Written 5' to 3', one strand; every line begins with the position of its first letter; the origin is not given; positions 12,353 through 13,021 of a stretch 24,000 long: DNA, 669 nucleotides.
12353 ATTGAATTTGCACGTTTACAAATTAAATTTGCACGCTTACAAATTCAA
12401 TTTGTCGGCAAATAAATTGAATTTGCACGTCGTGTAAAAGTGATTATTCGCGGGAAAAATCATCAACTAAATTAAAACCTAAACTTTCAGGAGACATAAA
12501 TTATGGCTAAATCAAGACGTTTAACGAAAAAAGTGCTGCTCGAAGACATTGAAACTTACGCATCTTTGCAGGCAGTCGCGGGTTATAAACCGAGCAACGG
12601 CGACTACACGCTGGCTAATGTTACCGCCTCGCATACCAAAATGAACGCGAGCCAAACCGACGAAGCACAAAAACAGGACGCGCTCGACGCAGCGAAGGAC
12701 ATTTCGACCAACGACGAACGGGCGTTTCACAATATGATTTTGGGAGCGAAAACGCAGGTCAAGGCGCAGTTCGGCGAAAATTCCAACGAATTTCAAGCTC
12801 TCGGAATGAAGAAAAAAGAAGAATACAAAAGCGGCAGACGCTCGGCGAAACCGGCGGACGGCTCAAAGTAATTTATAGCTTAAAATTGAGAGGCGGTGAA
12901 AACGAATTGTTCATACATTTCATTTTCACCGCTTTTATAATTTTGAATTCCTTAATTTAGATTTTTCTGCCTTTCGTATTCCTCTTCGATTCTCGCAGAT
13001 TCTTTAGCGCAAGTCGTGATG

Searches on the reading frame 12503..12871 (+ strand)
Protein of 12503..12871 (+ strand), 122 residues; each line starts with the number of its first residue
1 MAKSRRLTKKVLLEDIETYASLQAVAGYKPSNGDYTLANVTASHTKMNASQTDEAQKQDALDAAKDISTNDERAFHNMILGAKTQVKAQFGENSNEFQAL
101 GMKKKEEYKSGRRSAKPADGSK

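Call 8: search_protein_families(library=pfam, proteins=[window:12503-12871:+], max_evalue=0.01)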
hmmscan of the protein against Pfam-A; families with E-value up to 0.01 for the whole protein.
window:12503-12871:+ (122 aa): 0 families

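Call 12: find_encoding_contigs(protein=window:12503-12871:+, flank=10000, max_places=10)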
Protein window:12503-12871:+ (122 aa): no gene with exactly this product is on record in the collection.

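Call 13: find_homologous_proteins(query=window:12503-12871:+, max_evalue=0.001)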
Query window:12503-12871:+ (122 aa): 35 proteins with E <= 0.001 among 39 candidates.
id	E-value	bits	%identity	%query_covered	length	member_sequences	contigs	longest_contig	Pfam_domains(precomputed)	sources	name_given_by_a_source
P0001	1.7e-70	252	100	100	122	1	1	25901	-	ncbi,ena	-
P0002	1.6e-55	204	80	98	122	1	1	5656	-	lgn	-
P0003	1.7e-50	188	77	93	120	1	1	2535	-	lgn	-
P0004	2.0e-50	187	73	100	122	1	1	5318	-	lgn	-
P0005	1.8e-49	184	72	100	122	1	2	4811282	-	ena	-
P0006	1.9e-49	184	76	100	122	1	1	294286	-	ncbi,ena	-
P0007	5.0e-49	183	73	98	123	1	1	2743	-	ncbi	-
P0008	2.8e-47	177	72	98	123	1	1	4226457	-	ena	-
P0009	5.4e-47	176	71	98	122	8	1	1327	-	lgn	-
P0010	5.7e-47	176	73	93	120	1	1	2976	-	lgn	-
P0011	3.5e-46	174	68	98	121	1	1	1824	-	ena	-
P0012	8.4e-46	172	73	93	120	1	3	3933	-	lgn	-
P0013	2.6e-45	171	70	96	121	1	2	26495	-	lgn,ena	-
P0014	6.0e-45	170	70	95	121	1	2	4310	-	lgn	-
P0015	7.7e-45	169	69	94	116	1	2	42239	-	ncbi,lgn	-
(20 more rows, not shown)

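Call 14: find_encoding_contigs(protein=P0001, flank=3000, max_places=3)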
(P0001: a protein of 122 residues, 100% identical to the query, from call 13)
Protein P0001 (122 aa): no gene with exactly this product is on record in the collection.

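Call 15: find_encoding_contigs(protein=P0005, flank=5000, max_places=3)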
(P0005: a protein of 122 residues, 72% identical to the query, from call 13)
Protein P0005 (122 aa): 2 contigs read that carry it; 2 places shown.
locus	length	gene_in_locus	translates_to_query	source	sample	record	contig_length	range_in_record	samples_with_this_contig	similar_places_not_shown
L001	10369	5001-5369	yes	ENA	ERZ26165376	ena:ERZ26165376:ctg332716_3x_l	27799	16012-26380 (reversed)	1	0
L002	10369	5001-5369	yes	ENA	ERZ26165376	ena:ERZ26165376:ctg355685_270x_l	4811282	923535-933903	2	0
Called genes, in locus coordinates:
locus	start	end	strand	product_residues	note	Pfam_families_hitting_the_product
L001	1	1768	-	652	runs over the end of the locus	PF23545:Zn_ribbon_HMPTM, PF04055:Radical_SAM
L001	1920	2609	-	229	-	-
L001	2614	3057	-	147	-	PF01850:PIN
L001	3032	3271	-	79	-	-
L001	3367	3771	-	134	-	PF01850:PIN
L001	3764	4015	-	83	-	-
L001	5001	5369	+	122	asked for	-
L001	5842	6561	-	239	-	PF00106:adh_short, PF08659:KR, PF23441:SDR (weak), PF13561:adh_short_C2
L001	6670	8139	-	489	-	PF02687:FtsX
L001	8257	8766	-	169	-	PF00583:Acetyltransf_1, PF13673:Acetyltransf_10 (weak), PF13508:Acetyltransf_7, PF08445:FR47 (faint)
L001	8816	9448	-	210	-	PF00293:NUDIX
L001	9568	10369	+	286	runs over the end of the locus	PF00106:adh_short, PF08659:KR (weak), PF13561:adh_short_C2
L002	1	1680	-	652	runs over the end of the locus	PF23545:Zn_ribbon_HMPTM, PF04055:Radical_SAM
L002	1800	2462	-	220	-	-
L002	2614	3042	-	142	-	PF01850:PIN, PF13470:PIN_3 (weak)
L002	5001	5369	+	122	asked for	-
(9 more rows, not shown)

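Call 16: find_encoding_contigs(protein=P0006, flank=5000, max_places=3)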
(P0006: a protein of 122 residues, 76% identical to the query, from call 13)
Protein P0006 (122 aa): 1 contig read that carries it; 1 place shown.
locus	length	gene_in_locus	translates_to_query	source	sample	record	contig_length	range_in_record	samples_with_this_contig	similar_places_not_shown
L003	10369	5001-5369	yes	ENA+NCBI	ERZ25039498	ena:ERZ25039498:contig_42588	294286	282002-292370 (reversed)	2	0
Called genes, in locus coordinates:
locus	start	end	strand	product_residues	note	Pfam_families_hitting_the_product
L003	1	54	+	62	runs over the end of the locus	-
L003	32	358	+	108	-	-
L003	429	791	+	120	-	PF01242:PTPS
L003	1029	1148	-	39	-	PF07311:Dodecin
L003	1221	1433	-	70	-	-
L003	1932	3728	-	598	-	PF23545:Zn_ribbon_HMPTM, PF04055:Radical_SAM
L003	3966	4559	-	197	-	-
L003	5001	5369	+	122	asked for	-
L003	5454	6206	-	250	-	PF23441:SDR (weak), PF00106:adh_short, PF08659:KR, PF13561:adh_short_C2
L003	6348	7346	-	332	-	-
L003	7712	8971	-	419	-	PF02687:FtsX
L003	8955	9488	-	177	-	PF12704:MacB_PCD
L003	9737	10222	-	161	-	PF00005:ABC_tran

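Call 23: find_related_loci(query=A1, collection=genome_contigs, flank=4000)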
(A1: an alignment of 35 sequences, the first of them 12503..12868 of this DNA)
Query A1 (122 aa) in genome_contigs; peptide patterns used: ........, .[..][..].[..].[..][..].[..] (x = any residue, [..] = any of these).
163 stretches matched a pattern; 15 encode a relative of the query (tblastn E <= 1e-3); 15 distinct loci.
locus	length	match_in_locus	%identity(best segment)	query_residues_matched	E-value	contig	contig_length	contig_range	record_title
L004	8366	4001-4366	76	1-122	2e-58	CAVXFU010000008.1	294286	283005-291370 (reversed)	MAG: Pyrinomonadaceae bacterium isolate MFD02581.bin.1.259 genome assembly, contig: contig_42588, whole genome shotgun s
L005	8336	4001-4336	73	2-113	6e-55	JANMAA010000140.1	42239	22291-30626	MAG: Acidobacteriota bacterium isolate OTE_12_metabat_177 OTE_12_k141_1760726, whole genome shotgun sequence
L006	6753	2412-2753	52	3-116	2e-34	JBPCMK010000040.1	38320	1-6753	MAG: Pyrinomonadaceae bacterium isolate TH_ant_mag_102 S1Ck127_2433819_flag_1_multi_6.8457_len_38320, whole genome shotg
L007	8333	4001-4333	46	3-113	4e-30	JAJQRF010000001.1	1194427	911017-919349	MAG: Pyrinomonadaceae bacterium isolate cam-2 NODE_17_length_1194427_cov_10.222628, whole genome shotgun sequence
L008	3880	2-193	78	57-121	1e-29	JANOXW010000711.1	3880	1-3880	MAG: Acidobacteriota bacterium isolate VAR_35_metabat_115 VAR_35_k141_2399450, whole genome shotgun sequence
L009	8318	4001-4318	50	3-108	4e-29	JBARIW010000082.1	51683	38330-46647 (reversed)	MAG: Pyrinomonadaceae bacterium isolate MFD06482_ilm_asm_bin2 k127_17504, whole genome shotgun sequence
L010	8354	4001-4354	47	1-116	1e-27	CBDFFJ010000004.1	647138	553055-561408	MAG: Chitinophagaceae bacterium isolate 022e2b48-df54-42b7-b031-1e78a85b5e01 genome assembly, contig: contig_4, whole ge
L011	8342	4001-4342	40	3-116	3e-26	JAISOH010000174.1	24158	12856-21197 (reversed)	MAG: Prevotellaceae bacterium isolate Iy174_bin36 k119_1884502, whole genome shotgun sequence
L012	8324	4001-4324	43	3-110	1e-24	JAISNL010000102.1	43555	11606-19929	MAG: Prevotellaceae bacterium isolate Im510_bin87 k119_2813064, whole genome shotgun sequence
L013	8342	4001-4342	44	3-116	7e-23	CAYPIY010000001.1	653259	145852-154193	MAG TPA_asm: uncultured Bacteroidota bacterium isolate binchicken_co115_100 genome assembly, contig: NODE_4_length_65325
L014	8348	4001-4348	44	3-118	2e-22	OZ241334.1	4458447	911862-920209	MAG: Chitinophagaceae bacterium isolate ef9a38d7-3cfa-4b77-b0cf-7bbb2b6e8d3e genome assembly, chromosome: 1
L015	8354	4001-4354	40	3-122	4e-21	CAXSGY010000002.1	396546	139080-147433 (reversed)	MAG: uncultured Pyrinomonadaceae bacterium isolate private_X4_metawrap_bin.9 genome assembly, contig: private_X4_metawra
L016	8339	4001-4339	40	6-115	2e-19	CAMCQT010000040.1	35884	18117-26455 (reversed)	MAG: Brevefilum fermentans isolate MiH-22jul19-346 genome assembly, contig: MiH-22jul19-C1972, whole genome shotgun sequ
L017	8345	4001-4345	40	1-113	4e-19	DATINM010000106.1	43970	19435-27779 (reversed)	MAG TPA_asm: Pyrinomonadaceae bacterium isolate SMAG_U15796 k141_1461563, whole genome shotgun sequence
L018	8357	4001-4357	39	1-120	1e-17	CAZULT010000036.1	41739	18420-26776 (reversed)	MAG TPA_asm: uncultured Anaerolineaceae bacterium isolate SRP185410_co2_112 genome assembly, contig: NODE_916_length_417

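Call 26: predict_structure(alignment_id=A1)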
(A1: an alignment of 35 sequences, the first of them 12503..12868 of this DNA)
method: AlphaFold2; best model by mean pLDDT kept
length: 122 residues; sequences in the alignment: 35
mean_pLDDT: 87.8   pTM: 0.58
mean pLDDT of the five models: 87.8, 87.1, 86.8, 86.0, 84.1
residues with pLDDT >= 90: 80; 70-90: 24; 50-70: 16; < 50: 2
segments of 3 or more residues with pLDDT < 50: none
pLDDT, mean of each block of 10 residues (from residue 1): 89 96 94 96 97 97 98 97 90 83 70 56 42
secondary structure, 60 per line:
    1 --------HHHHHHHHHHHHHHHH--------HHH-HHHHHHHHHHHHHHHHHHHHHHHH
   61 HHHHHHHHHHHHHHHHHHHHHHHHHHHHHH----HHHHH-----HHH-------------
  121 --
elements in order: H9-24 H37-90 H95-99

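Call 29: search_protein_families(library=ncbifam, proteins=[window:12503-12868:+], max_evalue=0.1)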
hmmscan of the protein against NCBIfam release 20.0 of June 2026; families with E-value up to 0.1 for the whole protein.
window:12503-12868:+ (122 aa): 1 family
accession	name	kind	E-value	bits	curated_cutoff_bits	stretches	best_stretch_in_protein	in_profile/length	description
NF010944.0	PRK14364.1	equivalog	0.0069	16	311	1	55-110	78-133/181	Maf-like protein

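Call 30: search_protein_families(library=phrogs, proteins=[window:12503-12868:+], max_evalue=0.1)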
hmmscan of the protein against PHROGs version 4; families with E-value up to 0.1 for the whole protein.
window:12503-12868:+ (122 aa): 0 families

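Call 31: fold_search(model_id=the predicted structure, library=pdb)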
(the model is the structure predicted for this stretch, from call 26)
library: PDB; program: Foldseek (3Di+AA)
matches with E <= 10: 5; with E <= 0.001: 0
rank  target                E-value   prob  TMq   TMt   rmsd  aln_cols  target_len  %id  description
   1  4biu_A                5.8e+00  0.06  0.26  0.17   9.9        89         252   15  Crystal structure of CpxAHDC (orthorhombic form 1) (released 2014-02-12)
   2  4biv_A                6.7e+00  0.08  0.33  0.19   9.6        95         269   20  Crystal structure of CpxAHDC (trigonal form) (released 2014-02-12)
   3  5yud_C                7.7e+00  0.04  0.18  0.27  14.7        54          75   20  Flagellin derivative in complex with the NLR protein NAIP5 (released 2018-01-03)
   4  2mtq_MODEL_1_A        8.8e+00  0.18  0.22  0.35   1.2        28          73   28  Solution Structure of a De Novo Designed Peptide that Sequesters Toxic Heavy Metals (released 2015-04-01)
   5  9gni_DE               9.4e+00  0.08  0.30  0.16  11.4        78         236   12  NONO/SFPQ filament: composite structure (released 2025-09-17)

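Call 35: find_related_loci(query=A1, collection=metagenome_contigs, flank=2500)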
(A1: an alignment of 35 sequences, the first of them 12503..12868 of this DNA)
Query A1 (122 aa) in metagenome_contigs; peptide patterns used: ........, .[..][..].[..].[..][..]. (x = any residue, [..] = any of these).
445 stretches matched a pattern; 16 encode a relative of the query (tblastn E <= 1e-3); 16 distinct loci.
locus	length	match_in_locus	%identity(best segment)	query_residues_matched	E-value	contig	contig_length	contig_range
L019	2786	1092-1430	62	1-114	6e-45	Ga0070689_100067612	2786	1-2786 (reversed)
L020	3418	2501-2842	59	1-114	7e-42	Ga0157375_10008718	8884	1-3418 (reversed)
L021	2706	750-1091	58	1-114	7e-41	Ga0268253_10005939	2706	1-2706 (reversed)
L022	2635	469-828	55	1-120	6e-40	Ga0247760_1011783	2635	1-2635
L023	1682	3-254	75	39-122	1e-33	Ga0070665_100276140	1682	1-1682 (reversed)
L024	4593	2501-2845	54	1-113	4e-33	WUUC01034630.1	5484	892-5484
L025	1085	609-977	44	1-122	4e-27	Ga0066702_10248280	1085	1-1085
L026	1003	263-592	43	1-108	7e-25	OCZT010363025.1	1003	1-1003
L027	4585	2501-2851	44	1-115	2e-22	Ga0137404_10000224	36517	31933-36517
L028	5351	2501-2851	44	1-115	2e-22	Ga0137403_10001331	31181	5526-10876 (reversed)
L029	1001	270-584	47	4-108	5e-21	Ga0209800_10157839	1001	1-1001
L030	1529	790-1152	41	1-120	4e-20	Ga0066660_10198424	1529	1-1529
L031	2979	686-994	39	6-108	2e-19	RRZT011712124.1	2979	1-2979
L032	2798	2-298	40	19-120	5e-16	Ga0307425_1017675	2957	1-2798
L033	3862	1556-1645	73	91-120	1e-11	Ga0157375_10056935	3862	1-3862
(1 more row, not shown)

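Call 40: search_solved_structures(query=A1, max_evalue=10)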
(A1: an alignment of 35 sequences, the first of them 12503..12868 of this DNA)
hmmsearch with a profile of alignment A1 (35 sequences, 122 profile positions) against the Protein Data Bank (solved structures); distinct sequences matched with E-value up to 10: 0.

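Call 41: search_protein_families(library=pfam, alignment_id=A1, max_evalue=1)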
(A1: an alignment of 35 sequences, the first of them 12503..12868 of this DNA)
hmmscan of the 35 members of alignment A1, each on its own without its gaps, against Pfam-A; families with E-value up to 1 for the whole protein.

A. member 1, window:12503-12868:+ (122 aa): 1 family
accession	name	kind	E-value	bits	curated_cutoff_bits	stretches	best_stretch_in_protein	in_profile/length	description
PF19542.4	DUF6066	-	0.078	12.6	26.8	1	9-57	72-119/214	Family of unknown function (DUF6066)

B. families by the number of members that match (of 35 scanned): 18 families
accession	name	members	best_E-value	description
PF13801.11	Metal_resist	3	0.0072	Heavy-metal resistance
PF05416.18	Peptidase_C37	2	0.088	Southampton virus-type processing peptidase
PF23155.1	DUF7053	1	0.017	Domain of unknown function (DUF7053)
PF22767.2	ThcOx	1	0.017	Cyanobactin oxidase ThcOx,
PF12298.14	Bot1p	1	0.023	Eukaryotic mitochondrial regulator protein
PF23922.1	DUF7261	1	0.026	Family of unknown function (DUF7261)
PF03864.22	Phage_cap_E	1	0.033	Phage major capsid protein E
PF17118.11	DUF5105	1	0.042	Domain of unknown function (DUF5105)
PF11428.13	DUF3196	1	0.073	Protein of unknown function (DUF3196)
PF19542.4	DUF6066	1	0.078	Family of unknown function (DUF6066)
PF10376.14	Mei5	1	0.083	Double-strand recombination repair protein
PF09149.16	DUF1935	1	0.088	Domain of unknown function (DUF1935)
PF10614.14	CsgF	1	0.094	Type VIII secretion system (T8SS), CsgF protein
PF07199.16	DUF1411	1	0.11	Protein of unknown function (DUF1411)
PF16477.11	DUF5054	1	0.12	Domain of unknown function (DUF5054)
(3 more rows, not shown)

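Call 44: search_protein_families(library=padloc, proteins=[window:12503-12868:+], max_evalue=0.1)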
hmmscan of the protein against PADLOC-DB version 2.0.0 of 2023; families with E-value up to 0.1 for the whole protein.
window:12503-12868:+ (122 aa): 0 families

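Call 47: find_related_loci(query=A1, collection=viral_contigs, flank=4000)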
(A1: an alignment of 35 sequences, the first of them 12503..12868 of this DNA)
Query A1 (122 aa) in viral_contigs; peptide patterns used: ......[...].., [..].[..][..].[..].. (x = any residue, [..] = any of these).
122 stretches matched a pattern, but none encodes a relative of the query by tblastn (E <= 1e-3).

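Call 50: fold_search(model_id=the predicted structure, library=viral)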
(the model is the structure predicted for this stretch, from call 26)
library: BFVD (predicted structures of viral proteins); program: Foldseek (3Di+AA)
matches with E <= 10: 20; with E <= 0.001: 0
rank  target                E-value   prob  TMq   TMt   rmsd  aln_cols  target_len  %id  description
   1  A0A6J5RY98            9.5e-01  0.16  0.25  0.20  20.6       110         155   17  Uncharacterized protein [uncultured Caudovirales phage]
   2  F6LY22                1.5e+00  0.08  0.20  0.07  19.8       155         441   14  Gag protein [Caprine arthritis encephalitis virus]
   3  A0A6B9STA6            2.1e+00  0.12  0.29  0.24  12.8       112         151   15  Uncharacterized protein [Butyrivibrio phage Arawn]
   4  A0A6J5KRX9            2.6e+00  0.20  0.36  0.09   9.0       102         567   20  Uncharacterized protein [uncultured Caudovirales phage]
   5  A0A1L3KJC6            2.6e+00  0.13  0.37  0.21  15.1       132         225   14  (no name in the UniProt tables at hand)
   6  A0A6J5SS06            2.6e+00  0.13  0.34  0.05  22.1        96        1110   14  Uncharacterized protein [uncultured Caudovirales phage]
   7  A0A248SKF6            3.0e+00  0.08  0.24  0.22  24.5       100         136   18  (no name in the UniProt tables at hand)
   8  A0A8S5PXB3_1          3.7e+00  0.14  0.36  0.07  10.7       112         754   16  Minor tail protein [Myoviridae sp. ct4tH12]
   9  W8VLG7                3.7e+00  0.12  0.37  0.06  12.7       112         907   15  (no name in the UniProt tables at hand)
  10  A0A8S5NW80            4.5e+00  0.18  0.44  0.06  10.9        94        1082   21  Tail tape measure [Myoviridae sp. ctPT18]
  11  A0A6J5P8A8            4.8e+00  0.04  0.26  0.24  25.7       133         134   16  Uncharacterized protein [uncultured Caudovirales phage]
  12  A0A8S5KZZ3            5.5e+00  0.08  0.33  0.11  11.4       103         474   21  Maturation protein [ssRNA phage SRR5208570_3]
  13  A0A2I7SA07            5.9e+00  0.08  0.34  0.21  18.3       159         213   11  (no name in the UniProt tables at hand)
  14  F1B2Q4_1              6.3e+00  0.05  0.26  0.04  11.7       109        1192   20  (no name in the UniProt tables at hand)
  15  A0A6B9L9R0            7.2e+00  0.04  0.26  0.05  12.7       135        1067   21  Tail tape measure protein [Flavobacterium phage vB_FspS_hattifnatt9-1]
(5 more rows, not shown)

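Call 51: search_protein_representatives(alignment_id=A1)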
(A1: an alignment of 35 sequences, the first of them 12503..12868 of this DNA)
Query: 35 sequences, 122 profile positions. Proteins with E-value up to 0.001 (for the whole library): 594; up to 1e-10: 335; up to 1e-30: 16. The best 150 are listed.
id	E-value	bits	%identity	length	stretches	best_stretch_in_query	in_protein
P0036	1.5e-45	170.5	-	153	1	1-116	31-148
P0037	9.6e-41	155.1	-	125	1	4-119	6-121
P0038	3.9e-35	137.0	-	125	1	3-119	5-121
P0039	2.3e-34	134.5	-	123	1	3-119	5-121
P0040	1.1e-33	132.3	-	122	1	5-117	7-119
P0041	1.8e-33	131.6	-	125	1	3-117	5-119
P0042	3.5e-33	130.6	-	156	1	3-118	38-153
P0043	7.9e-33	129.5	-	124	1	4-119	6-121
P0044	1.2e-32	128.9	-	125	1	3-110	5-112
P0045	4.2e-32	127.2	-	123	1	4-115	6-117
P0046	1.7e-31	125.2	-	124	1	3-115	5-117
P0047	2.4e-31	124.7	-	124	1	3-117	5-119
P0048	2.5e-31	124.7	-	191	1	3-117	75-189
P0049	3.1e-31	124.3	-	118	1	4-114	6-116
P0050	4.9e-31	123.7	-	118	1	2-116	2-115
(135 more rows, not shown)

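Call 53: find_homologous_proteins(query=A2, max_evalue=0.00001)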
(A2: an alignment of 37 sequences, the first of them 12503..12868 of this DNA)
Query A2 (37 sequences) (122 aa, profile of the alignment): 421 proteins with E <= 0.00001 among 6338 candidates; the best 120 are listed.
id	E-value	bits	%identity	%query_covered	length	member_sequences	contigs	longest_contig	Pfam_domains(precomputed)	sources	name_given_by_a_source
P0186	9.6e-47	176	53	93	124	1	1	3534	-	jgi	jgi:DNA-binding GntR family transcriptional regulator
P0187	5.9e-46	174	47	93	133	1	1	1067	-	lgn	-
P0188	6.6e-46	173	54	89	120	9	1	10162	-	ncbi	ncbi:MAG: hypothetical protein ABL952_06135 [Pyrinomonadaceae bacterium]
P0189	6.7e-46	173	51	89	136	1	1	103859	-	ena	-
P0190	1.1e-45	173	46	97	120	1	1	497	-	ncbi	-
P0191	1.3e-45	172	50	97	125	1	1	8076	-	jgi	jgi:hypothetical protein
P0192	1.9e-45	172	62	93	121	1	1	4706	-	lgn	-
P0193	2.5e-45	172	46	91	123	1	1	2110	-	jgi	jgi:hypothetical protein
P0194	2.7e-45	171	41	89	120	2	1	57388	-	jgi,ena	-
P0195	2.8e-45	171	43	98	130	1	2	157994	-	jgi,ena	jgi:hypothetical protein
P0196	2.8e-45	171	50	96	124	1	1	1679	-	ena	-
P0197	4.0e-45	171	50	98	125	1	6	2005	-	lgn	-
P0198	4.3e-45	171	48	96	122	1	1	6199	-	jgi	jgi:hypothetical protein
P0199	4.9e-45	171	51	96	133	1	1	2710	-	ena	-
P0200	7.0e-45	170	45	90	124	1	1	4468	-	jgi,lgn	jgi:hypothetical protein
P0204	9.9e-45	170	53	90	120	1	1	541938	-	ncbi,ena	-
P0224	5.9e-44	167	46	93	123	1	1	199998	-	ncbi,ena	-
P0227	6.5e-44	167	47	95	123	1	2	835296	-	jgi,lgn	jgi:hypothetical protein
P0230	6.8e-44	167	45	98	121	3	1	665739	-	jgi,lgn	jgi:hypothetical protein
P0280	1.1e-42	163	39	95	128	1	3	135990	-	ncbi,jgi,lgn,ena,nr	ncbi:MAG TPA: hypothetical protein VL486_10950 [Verrucomicrobiae bacterium]|nr:hypothetical protein 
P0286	1.9e-42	162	52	98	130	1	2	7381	-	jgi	jgi:chemotaxis regulatin CheY-phosphate phosphatase CheZ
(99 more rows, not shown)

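Call 54: find_encoding_contigs(protein=P0280, flank=4000, max_places=2)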
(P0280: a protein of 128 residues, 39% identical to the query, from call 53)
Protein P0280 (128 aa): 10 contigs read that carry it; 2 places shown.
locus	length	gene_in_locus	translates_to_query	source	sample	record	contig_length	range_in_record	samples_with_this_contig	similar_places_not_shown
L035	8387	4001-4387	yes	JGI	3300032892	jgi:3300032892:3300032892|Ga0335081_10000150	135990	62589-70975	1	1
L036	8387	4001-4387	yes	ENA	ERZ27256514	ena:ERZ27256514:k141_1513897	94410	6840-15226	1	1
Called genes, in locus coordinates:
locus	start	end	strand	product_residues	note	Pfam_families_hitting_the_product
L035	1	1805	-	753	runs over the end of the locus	-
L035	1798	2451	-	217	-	PF09704:Cas_Cas5d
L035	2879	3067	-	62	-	-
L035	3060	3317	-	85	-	PF05016:ParE_toxin (weak)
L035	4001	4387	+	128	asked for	-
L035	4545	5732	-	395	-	PF00871:Acetate_kinase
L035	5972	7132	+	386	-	PF08323:Glyco_transf_5 (weak), PF20706:GT4-conflict, PF13439:Glyco_transf_4, PF13579:Glyco_trans_4_4, PF08323:Glyco_transf_5, PF00534:Glycos_transf_1, PF13692:Glyco_trans_1_4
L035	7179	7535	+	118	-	PF02922:CBM_48, PF16561:AMPK1_CBM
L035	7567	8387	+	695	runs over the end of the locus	PF22019:GlgB_N (weak), PF02922:CBM_48, PF00128:Alpha-amylase (weak), PF02806:Alpha-amylase_C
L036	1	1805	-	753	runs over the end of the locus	-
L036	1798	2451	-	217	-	PF09704:Cas_Cas5d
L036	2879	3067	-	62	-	-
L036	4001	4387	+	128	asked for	-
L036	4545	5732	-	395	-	PF00871:Acetate_kinase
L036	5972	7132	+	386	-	PF08323:Glyco_transf_5 (weak), PF20706:GT4-conflict, PF13439:Glyco_transf_4, PF13579:Glyco_trans_4_4, PF08323:Glyco_transf_5, PF00534:Glycos_transf_1, PF13692:Glyco_trans_1_4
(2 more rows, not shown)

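Call 55: find_encoding_contigs(protein=P0204, flank=4000, max_places=2)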
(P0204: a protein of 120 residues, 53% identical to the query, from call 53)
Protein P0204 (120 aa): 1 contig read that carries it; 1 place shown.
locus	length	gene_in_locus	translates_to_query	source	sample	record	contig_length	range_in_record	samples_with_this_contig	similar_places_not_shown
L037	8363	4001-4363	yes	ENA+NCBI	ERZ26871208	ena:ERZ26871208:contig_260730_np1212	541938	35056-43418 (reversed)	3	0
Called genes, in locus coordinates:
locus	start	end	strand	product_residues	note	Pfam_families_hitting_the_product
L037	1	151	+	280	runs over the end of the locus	PF04116:FA_hydroxylase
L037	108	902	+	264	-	-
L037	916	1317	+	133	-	PF02310:B12-binding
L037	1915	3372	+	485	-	PF07287:AtuA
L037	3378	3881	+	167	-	-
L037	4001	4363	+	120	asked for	-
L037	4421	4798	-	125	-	-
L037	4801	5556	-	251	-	PF00378:ECH_1, PF16113:ECH_2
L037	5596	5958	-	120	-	PF05635:23S_rRNA_IVP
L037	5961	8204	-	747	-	PF02225:PA, PF04389:Peptidase_M28, PF04253:TFR_dimer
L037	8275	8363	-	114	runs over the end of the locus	PF23544:AtuA_ferredoxin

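Call 56: find_encoding_contigs(protein=P0227, flank=4000, max_places=2)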
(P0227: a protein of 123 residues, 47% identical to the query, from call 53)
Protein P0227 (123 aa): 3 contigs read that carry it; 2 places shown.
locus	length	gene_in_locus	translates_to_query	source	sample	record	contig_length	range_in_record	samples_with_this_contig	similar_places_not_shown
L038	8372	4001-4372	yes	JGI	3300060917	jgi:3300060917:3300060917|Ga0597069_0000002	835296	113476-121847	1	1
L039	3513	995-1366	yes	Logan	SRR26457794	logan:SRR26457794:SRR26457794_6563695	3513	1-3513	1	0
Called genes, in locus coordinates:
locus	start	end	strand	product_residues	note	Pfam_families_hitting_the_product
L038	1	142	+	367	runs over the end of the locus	PF01019:G_glu_transpept, PF08818:DUF1801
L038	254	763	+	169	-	-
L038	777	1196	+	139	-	PF10012:DUF2255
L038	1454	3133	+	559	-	PF00005:ABC_tran, PF02463:SMC_N (faint), PF13401:AAA_22 (faint), PF13304:AAA_21 (faint), PF12848:ABC_tran_Xtn, PF00005:ABC_tran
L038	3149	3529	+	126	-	-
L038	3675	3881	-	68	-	-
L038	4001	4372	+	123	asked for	-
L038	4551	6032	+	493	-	-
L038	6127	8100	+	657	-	PF02129:Peptidase_S15, PF00326:Peptidase_S9 (faint), PF08530:PepX_C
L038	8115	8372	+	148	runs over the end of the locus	PF00004:AAA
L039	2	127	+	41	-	?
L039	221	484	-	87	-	-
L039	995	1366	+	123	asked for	-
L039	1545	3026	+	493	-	-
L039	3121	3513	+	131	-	?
